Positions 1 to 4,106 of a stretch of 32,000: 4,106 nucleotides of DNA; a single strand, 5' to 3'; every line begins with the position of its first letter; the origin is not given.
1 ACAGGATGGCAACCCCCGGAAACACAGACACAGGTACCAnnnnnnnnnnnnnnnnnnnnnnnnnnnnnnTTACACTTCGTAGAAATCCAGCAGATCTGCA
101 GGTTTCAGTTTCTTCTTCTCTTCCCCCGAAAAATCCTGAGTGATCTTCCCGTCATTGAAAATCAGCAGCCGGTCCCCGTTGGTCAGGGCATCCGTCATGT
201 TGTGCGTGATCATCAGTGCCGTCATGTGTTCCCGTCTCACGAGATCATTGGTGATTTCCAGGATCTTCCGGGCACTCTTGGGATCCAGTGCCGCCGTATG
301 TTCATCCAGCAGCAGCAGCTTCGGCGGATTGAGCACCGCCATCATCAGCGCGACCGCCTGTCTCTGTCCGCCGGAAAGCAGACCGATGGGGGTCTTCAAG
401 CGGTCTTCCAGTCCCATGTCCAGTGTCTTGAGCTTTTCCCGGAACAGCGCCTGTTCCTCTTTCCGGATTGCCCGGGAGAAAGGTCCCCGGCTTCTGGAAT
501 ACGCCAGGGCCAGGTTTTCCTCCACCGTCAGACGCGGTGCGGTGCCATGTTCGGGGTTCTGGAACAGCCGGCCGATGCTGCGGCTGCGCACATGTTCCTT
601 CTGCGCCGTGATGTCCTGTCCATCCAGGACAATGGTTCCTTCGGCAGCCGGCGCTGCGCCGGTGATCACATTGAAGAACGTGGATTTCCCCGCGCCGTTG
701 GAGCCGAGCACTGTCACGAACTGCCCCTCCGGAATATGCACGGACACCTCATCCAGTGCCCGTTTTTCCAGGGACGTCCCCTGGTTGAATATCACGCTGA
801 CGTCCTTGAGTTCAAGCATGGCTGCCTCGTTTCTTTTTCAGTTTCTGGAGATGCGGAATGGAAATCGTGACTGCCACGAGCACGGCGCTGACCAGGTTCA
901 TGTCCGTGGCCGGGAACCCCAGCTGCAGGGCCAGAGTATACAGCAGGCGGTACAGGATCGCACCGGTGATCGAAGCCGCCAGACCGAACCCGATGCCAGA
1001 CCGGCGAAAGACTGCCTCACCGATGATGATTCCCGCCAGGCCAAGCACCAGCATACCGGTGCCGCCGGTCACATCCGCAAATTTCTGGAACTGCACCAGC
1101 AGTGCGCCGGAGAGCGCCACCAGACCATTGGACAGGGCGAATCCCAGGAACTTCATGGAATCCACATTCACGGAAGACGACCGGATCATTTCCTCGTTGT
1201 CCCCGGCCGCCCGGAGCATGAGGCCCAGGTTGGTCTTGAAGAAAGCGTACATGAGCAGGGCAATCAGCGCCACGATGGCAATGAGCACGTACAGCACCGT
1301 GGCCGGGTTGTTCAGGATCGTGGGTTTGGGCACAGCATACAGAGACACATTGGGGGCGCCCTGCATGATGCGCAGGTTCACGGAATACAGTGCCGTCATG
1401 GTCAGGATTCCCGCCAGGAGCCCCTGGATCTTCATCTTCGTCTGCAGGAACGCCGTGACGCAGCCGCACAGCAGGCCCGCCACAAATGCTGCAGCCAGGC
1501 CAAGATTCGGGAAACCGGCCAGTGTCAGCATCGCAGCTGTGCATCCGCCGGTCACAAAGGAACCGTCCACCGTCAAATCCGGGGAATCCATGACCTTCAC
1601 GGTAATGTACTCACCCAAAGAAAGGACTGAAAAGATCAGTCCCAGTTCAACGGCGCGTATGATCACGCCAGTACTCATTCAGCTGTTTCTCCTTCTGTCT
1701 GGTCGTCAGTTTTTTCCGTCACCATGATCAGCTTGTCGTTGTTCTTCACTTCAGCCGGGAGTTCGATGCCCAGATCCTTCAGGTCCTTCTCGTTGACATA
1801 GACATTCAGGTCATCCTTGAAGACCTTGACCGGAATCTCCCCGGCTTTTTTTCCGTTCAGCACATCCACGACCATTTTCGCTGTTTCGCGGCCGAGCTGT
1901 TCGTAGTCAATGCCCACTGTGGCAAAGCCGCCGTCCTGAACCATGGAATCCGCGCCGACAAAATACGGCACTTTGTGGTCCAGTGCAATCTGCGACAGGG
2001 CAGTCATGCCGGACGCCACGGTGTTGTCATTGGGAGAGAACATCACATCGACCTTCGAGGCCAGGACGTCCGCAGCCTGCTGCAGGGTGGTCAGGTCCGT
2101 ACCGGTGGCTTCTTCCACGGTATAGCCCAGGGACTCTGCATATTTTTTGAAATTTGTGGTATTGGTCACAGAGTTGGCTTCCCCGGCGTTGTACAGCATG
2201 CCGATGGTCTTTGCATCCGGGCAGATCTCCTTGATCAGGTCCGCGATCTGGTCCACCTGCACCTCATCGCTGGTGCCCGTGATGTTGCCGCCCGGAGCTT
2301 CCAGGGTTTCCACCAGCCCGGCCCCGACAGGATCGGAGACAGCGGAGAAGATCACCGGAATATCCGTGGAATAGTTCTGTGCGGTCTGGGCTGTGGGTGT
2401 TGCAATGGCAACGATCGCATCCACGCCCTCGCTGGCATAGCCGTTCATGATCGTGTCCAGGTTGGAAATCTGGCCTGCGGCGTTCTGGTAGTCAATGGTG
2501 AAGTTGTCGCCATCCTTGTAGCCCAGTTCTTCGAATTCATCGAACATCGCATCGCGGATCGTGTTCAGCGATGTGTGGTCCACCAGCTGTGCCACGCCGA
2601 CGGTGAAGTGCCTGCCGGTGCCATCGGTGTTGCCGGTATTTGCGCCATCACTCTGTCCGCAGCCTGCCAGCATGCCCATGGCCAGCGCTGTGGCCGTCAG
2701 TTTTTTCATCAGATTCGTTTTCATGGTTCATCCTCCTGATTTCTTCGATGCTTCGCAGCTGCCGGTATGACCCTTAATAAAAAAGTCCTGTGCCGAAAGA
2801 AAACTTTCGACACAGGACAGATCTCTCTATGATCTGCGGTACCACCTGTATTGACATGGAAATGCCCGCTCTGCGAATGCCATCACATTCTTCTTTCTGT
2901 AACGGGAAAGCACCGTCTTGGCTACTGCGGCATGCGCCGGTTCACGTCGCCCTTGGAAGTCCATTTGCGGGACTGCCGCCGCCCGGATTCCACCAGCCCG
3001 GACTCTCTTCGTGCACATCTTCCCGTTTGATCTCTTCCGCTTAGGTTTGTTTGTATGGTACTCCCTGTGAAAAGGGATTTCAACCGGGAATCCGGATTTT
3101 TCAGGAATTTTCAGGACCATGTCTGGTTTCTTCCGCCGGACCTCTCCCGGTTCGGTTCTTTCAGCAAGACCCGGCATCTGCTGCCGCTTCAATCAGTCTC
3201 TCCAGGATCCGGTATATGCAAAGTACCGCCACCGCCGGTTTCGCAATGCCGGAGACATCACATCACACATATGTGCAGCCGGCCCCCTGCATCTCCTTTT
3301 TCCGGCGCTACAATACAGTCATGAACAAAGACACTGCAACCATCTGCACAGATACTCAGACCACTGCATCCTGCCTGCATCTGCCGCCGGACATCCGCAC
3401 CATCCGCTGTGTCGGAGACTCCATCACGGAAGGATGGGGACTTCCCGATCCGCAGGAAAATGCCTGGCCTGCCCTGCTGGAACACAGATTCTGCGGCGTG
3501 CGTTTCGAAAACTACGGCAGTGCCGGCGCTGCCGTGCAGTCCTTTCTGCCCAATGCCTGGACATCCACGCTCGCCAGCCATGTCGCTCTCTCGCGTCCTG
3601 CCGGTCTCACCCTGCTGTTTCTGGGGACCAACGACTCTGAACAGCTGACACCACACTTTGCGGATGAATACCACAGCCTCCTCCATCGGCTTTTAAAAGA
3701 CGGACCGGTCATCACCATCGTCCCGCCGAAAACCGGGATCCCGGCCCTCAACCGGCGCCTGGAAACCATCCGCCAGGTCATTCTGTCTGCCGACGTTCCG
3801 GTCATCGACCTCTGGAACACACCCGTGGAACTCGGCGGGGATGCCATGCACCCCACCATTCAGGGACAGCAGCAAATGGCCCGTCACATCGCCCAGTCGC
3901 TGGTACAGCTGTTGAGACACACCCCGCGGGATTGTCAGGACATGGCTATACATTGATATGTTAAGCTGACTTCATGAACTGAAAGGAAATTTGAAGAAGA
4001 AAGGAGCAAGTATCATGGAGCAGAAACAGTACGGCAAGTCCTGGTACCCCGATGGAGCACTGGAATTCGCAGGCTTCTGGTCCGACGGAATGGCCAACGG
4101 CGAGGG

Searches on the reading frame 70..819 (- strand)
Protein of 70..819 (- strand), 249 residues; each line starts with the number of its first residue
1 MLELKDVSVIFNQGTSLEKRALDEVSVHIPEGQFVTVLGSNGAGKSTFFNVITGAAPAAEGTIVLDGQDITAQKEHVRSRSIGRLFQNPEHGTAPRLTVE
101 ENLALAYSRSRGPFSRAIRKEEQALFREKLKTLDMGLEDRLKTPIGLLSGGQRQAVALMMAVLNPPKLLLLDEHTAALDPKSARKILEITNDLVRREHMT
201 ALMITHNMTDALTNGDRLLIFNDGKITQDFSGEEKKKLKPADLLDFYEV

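Call 8: search_protein_families(library=pfam, proteins=[window:70-819:-], max_evalue=0.001)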
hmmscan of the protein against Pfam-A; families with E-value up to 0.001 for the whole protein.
window:70-819:- (249 aa): 3 families
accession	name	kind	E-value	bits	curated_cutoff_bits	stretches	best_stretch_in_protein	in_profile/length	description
PF00005.33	ABC_tran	-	7.1e-32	111.3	25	1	22-176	1-137/137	ABC transporter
PF02463.25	SMC_N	-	3.2e-08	33.7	40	1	31-208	23-199/220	RecF/RecN/SMC N terminal domain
PF13304.12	AAA_21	-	1.3e-07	32.4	27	1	137-207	227-299/304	AAA domain, putative AbiEii toxin, Type IV TA system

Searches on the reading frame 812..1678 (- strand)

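Call 8: search_protein_families(library=pfam, proteins=[window:812-1678:-], max_evalue=0.001)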
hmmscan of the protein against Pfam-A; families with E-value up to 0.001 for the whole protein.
window:812-1678:- (288 aa): 1 family
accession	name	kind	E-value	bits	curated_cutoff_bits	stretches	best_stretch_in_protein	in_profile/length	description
PF02653.21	BPD_transp_2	-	3.8e-22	79.1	26.8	1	11-270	7-268/269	Branched-chain amino acid transport system / permease component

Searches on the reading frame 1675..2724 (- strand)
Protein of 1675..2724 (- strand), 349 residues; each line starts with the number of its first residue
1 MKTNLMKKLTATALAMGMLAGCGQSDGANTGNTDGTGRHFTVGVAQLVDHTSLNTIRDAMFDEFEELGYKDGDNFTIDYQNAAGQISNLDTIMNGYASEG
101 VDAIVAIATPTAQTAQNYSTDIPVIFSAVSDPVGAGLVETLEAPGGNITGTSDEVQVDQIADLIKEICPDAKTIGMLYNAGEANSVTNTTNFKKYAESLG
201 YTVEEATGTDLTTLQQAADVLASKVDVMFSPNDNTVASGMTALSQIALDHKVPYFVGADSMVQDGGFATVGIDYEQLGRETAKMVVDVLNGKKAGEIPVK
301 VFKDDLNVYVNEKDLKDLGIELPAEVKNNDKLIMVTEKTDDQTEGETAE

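Call 8: search_protein_families(library=pfam, proteins=[window:1675-2724:-], max_evalue=0.001)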
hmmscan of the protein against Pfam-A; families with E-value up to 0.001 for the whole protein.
window:1675-2724:- (349 aa): 2 families
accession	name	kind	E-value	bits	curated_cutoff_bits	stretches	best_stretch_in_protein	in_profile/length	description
PF04392.18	ABC_sub_bind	-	2.3e-78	263.8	25.9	1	42-327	2-286/293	ABC transporter substrate binding protein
PF13407.12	Peripla_BP_4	-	6.7e-08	32.8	35.1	1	54-293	10-258/258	Periplasmic binding protein domain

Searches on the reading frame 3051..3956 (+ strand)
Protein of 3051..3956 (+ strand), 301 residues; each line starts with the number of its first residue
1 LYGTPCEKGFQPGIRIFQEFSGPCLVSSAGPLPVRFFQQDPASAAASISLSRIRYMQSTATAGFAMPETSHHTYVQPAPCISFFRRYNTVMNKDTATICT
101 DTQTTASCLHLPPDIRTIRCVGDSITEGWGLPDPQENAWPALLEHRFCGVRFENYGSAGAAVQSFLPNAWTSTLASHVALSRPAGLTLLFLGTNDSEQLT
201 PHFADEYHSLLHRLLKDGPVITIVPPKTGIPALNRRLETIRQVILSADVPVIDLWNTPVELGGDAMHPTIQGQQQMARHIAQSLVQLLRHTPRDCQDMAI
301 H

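Call 8: search_protein_families(library=pfam, proteins=[window:3051-3956:+], max_evalue=0.001)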
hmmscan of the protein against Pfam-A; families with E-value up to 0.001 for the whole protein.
window:3051-3956:+ (301 aa): 2 families
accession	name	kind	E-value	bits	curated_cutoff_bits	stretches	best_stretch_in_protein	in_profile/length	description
PF13472.12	Lipase_GDSL_2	-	3.6e-14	54.1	32.9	1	120-274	1-177/178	GDSL-like Lipase/Acylhydrolase family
PF00657.28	Lipase_GDSL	-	2.4e-09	38.1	23.6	1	120-280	3-208/208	GDSL-like Lipase/Acylhydrolase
